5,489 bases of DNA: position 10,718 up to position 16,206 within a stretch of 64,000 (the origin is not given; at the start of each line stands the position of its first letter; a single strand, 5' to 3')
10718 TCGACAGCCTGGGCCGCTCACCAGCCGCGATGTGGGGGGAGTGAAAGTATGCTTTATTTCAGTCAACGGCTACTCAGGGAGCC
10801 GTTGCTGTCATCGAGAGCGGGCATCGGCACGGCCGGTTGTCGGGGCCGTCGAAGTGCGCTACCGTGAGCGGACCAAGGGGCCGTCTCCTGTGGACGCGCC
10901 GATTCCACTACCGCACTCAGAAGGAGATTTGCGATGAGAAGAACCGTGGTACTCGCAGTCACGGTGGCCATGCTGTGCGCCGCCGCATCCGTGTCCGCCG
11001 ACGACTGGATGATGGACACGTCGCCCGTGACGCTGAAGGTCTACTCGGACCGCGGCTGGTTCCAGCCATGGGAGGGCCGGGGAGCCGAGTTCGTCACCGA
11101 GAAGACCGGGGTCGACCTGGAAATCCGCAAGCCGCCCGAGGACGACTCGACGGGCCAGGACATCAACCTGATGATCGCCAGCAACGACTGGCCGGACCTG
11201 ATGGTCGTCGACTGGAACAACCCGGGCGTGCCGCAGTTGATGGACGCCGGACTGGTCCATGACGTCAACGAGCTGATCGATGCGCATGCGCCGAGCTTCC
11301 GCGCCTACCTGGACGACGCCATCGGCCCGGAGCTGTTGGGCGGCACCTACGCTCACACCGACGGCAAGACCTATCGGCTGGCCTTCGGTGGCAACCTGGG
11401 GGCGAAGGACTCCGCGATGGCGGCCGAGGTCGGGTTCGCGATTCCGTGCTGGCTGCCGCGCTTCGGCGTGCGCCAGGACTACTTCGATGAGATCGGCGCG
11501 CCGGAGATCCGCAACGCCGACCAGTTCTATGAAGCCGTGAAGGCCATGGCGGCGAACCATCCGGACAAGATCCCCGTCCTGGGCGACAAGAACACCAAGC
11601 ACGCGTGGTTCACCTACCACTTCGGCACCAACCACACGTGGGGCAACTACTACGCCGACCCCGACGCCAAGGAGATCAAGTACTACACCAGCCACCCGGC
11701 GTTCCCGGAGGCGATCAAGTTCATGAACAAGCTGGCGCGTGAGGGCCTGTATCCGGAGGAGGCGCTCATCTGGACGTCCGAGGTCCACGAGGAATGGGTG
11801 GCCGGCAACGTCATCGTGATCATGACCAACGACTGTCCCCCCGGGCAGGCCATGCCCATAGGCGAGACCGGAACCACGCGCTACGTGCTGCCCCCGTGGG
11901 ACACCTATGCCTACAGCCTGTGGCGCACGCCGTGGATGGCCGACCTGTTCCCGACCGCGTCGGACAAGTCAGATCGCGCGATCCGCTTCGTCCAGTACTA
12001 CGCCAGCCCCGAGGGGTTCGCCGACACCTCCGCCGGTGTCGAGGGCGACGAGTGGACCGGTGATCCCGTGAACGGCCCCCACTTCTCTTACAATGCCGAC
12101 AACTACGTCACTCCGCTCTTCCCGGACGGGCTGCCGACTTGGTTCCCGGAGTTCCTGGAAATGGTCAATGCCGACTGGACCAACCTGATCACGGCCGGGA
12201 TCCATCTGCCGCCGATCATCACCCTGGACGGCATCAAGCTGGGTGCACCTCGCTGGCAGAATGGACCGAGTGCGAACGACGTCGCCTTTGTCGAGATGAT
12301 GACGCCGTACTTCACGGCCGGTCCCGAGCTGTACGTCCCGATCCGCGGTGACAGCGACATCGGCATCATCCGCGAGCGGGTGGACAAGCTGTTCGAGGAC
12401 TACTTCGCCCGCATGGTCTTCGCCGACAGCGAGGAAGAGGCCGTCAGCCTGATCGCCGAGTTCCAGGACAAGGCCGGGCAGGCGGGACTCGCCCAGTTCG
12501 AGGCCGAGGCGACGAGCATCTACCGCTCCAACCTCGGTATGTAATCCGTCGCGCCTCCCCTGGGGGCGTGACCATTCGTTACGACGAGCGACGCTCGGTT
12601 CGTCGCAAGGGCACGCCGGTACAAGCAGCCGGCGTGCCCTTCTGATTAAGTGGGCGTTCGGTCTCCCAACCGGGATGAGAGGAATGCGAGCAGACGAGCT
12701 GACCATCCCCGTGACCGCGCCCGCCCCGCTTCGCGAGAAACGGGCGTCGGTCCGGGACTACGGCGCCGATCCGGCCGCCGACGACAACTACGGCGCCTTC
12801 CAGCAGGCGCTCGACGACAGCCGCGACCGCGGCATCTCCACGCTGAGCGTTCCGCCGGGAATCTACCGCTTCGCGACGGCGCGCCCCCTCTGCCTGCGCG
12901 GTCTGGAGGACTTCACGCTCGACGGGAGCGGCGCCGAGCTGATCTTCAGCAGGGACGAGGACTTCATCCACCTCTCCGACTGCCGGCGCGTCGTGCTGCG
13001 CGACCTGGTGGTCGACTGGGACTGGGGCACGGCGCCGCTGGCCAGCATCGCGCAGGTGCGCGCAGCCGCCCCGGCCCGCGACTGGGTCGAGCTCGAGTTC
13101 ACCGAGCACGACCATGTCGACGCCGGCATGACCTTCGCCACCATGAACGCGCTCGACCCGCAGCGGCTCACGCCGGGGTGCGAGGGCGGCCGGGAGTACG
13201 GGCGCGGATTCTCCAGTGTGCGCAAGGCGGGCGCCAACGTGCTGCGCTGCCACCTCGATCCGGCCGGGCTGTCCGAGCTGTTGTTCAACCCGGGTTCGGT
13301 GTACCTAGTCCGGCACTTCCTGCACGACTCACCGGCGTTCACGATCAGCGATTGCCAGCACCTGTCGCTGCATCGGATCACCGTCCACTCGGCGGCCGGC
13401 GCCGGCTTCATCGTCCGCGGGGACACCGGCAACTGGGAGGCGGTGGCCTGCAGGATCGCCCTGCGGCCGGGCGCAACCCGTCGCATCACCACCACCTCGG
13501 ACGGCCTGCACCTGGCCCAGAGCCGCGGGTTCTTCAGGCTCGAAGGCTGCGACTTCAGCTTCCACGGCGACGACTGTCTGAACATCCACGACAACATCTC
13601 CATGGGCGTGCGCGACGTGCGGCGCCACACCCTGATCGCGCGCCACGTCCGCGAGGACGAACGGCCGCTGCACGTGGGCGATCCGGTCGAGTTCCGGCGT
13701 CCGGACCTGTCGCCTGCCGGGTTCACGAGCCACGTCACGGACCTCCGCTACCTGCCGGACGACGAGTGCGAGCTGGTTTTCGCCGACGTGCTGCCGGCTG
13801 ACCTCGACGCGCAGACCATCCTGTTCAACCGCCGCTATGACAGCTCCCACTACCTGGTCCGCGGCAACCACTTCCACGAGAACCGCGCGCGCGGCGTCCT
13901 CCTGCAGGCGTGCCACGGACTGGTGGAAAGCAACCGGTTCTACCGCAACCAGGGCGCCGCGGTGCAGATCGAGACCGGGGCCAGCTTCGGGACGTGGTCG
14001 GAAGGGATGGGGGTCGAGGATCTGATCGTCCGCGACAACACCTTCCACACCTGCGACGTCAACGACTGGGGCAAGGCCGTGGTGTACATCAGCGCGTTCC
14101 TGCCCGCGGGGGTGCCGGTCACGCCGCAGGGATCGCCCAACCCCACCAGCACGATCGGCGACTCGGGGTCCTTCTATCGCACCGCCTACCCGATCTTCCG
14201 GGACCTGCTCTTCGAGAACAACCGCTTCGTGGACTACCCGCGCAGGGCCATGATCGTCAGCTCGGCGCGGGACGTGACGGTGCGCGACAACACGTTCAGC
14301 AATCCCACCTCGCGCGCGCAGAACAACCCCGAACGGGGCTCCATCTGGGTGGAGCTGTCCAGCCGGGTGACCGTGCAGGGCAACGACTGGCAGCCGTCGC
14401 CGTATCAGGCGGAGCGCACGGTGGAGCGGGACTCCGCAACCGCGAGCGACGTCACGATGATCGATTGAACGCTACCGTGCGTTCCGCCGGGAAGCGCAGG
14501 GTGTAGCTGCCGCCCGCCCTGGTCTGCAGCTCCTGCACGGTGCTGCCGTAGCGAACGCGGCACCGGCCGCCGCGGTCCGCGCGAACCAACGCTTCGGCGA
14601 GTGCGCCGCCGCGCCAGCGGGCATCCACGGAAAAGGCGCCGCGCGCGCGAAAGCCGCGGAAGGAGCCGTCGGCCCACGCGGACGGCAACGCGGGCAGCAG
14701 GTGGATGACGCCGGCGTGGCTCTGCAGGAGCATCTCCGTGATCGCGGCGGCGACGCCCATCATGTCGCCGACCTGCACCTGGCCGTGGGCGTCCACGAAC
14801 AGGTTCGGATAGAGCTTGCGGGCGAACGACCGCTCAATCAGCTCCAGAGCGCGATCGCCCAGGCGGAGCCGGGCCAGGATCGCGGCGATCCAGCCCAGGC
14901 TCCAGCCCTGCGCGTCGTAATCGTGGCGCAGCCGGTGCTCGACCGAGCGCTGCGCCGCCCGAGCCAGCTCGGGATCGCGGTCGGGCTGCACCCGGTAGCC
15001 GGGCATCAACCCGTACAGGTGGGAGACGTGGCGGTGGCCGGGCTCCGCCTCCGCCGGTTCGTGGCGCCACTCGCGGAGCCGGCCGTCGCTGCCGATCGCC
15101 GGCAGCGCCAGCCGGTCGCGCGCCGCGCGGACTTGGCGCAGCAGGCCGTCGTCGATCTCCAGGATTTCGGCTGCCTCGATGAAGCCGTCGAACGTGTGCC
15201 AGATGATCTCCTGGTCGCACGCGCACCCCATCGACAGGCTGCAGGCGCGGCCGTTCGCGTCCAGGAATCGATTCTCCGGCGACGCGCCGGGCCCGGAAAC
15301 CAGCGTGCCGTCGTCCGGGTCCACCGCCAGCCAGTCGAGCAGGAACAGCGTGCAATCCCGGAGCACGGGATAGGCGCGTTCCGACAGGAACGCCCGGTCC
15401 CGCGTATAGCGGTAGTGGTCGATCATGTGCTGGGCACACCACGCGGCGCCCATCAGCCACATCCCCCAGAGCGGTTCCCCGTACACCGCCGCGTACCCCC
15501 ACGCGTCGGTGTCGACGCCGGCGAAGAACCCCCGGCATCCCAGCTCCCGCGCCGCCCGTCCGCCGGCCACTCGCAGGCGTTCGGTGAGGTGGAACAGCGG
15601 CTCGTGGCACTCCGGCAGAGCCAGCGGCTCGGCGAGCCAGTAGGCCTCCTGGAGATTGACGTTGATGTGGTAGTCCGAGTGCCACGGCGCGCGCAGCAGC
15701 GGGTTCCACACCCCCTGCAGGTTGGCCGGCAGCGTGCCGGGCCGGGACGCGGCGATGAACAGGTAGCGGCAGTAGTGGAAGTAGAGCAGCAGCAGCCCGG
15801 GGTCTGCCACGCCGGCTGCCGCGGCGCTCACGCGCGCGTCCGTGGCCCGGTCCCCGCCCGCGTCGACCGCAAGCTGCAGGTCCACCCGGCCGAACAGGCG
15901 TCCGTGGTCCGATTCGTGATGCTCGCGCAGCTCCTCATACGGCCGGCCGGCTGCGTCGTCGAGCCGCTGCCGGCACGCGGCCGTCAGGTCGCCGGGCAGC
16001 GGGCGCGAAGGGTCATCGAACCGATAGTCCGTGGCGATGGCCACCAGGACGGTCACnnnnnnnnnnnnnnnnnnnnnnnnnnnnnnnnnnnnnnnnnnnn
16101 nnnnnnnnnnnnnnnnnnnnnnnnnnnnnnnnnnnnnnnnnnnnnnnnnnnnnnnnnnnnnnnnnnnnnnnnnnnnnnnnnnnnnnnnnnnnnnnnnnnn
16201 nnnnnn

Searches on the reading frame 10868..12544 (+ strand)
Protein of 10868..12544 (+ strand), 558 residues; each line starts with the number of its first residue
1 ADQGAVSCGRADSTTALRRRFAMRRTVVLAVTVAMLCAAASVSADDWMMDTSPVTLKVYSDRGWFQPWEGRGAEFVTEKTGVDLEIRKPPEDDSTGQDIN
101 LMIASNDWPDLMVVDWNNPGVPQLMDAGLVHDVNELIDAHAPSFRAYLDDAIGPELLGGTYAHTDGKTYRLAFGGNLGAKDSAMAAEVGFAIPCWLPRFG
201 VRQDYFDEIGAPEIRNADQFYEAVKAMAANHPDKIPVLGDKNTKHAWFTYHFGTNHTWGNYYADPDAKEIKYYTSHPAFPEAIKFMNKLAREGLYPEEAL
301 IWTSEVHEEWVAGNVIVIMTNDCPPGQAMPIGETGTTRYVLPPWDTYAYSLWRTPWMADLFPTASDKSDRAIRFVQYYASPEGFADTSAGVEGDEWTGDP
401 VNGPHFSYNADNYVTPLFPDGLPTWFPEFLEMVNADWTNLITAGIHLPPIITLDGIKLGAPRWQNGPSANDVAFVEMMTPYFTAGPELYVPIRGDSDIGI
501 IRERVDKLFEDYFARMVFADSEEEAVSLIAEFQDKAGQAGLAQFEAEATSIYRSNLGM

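Call 10: search_protein_families(library=pfam, proteins=[window:10868-12544:+], max_evalue=0.001)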
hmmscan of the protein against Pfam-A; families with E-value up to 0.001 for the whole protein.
window:10868-12544:+ (558 aa): 1 family
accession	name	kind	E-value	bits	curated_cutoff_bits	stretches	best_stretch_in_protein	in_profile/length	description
PF13416.11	SBP_bac_8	-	3.1e-09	37.5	27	1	77-389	7-254/279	Bacterial extracellular solute-binding protein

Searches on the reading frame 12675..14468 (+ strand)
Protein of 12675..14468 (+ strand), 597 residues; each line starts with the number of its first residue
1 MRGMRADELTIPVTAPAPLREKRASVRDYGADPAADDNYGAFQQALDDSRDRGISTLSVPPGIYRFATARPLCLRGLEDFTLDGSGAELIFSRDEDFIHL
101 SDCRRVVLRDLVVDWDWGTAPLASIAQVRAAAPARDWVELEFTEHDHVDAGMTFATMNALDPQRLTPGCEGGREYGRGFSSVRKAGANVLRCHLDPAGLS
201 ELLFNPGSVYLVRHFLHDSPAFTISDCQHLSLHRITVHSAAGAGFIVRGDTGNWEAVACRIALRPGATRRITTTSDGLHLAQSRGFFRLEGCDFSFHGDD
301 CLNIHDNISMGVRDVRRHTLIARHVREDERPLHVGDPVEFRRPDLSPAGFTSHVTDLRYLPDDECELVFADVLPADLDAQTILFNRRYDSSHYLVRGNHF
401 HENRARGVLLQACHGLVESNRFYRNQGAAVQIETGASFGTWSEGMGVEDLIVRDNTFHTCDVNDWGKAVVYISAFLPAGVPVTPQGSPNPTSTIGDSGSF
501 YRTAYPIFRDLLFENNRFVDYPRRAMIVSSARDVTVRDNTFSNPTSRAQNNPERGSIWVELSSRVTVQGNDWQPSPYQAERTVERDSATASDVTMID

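Call 10: search_protein_families(library=pfam, proteins=[window:12675-14468:+], max_evalue=0.001)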
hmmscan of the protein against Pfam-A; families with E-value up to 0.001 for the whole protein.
window:12675-14468:+ (597 aa): 2 families
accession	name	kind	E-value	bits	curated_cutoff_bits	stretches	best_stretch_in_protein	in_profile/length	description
PF13229.12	Beta_helix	-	5.3e-13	49.3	25.9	1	389-461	53-114/158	Right handed beta helix region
PF05048.19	NosD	-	2.4e-05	24.3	23.6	0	390-434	68-112/212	Periplasmic copper-binding protein (NosD)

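Call 26: search_solved_structures(query=window:12675-14468:+, max_evalue=1)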
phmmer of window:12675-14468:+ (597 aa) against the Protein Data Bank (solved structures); distinct sequences matched with E-value up to 1: 9.
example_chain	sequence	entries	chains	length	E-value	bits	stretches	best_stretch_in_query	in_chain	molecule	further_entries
7jw4_A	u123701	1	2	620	7.5e-21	77.2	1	207-525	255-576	Glycoside hydrolase family 110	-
7jwf_A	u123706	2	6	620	3.4e-20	75.1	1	207-525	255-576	Glycoside hydrolase family 110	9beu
9beh_A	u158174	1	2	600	3.3e-18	68.5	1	73-460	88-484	GH110A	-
9bev_A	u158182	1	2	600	1.6e-17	66.3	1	73-460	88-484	GH110A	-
8pvs_A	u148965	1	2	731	6.4e-17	64.3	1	203-458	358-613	Alpha-1,3-galactosidase B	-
9i4f_A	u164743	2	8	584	6.9e-11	44.3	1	204-460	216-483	Alpha-1,3-galactosidase PpaGal | Alpha-1,3-galactosidase B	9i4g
7shg_A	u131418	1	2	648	0.12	13.9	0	298-360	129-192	Ribofuranosyl transferase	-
5lw3_A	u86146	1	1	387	0.66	11.4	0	25-86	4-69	Poly(beta-D-mannuronate) C5 epimerase 6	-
5tdc_A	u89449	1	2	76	0.94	10.9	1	208-256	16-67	E3 ubiquitin-protein ligase UBR1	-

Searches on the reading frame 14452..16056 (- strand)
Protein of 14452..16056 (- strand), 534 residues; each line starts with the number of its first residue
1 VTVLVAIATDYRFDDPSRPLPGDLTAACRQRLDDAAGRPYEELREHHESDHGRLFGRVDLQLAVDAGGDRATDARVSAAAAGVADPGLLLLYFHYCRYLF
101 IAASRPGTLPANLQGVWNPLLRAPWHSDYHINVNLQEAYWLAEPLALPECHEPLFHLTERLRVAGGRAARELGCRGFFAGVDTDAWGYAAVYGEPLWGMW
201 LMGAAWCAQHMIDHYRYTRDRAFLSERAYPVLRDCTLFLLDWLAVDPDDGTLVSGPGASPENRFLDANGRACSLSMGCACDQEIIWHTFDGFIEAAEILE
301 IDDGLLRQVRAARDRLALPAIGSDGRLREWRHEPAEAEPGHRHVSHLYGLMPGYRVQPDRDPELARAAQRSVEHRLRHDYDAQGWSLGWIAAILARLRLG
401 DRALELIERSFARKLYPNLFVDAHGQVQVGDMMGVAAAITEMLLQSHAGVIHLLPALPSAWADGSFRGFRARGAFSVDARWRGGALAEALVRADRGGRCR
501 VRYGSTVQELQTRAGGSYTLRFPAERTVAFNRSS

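Call 10: search_protein_families(library=pfam, proteins=[window:14452-16056:-], max_evalue=0.001)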
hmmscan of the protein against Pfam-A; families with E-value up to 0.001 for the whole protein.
window:14452-16056:- (534 aa): 2 families
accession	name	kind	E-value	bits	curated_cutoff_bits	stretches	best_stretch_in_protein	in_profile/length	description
PF22124.2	Glyco_hydro_95_cat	-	3e-138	461.6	27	1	40-443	2-408/408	Glycosyl hydrolase family 95 catalytic domain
PF21307.2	Glyco_hydro_95_C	-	9e-22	77.8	27.6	1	445-509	1-65/94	Glycoside hydrolase family 95, C-terminal domain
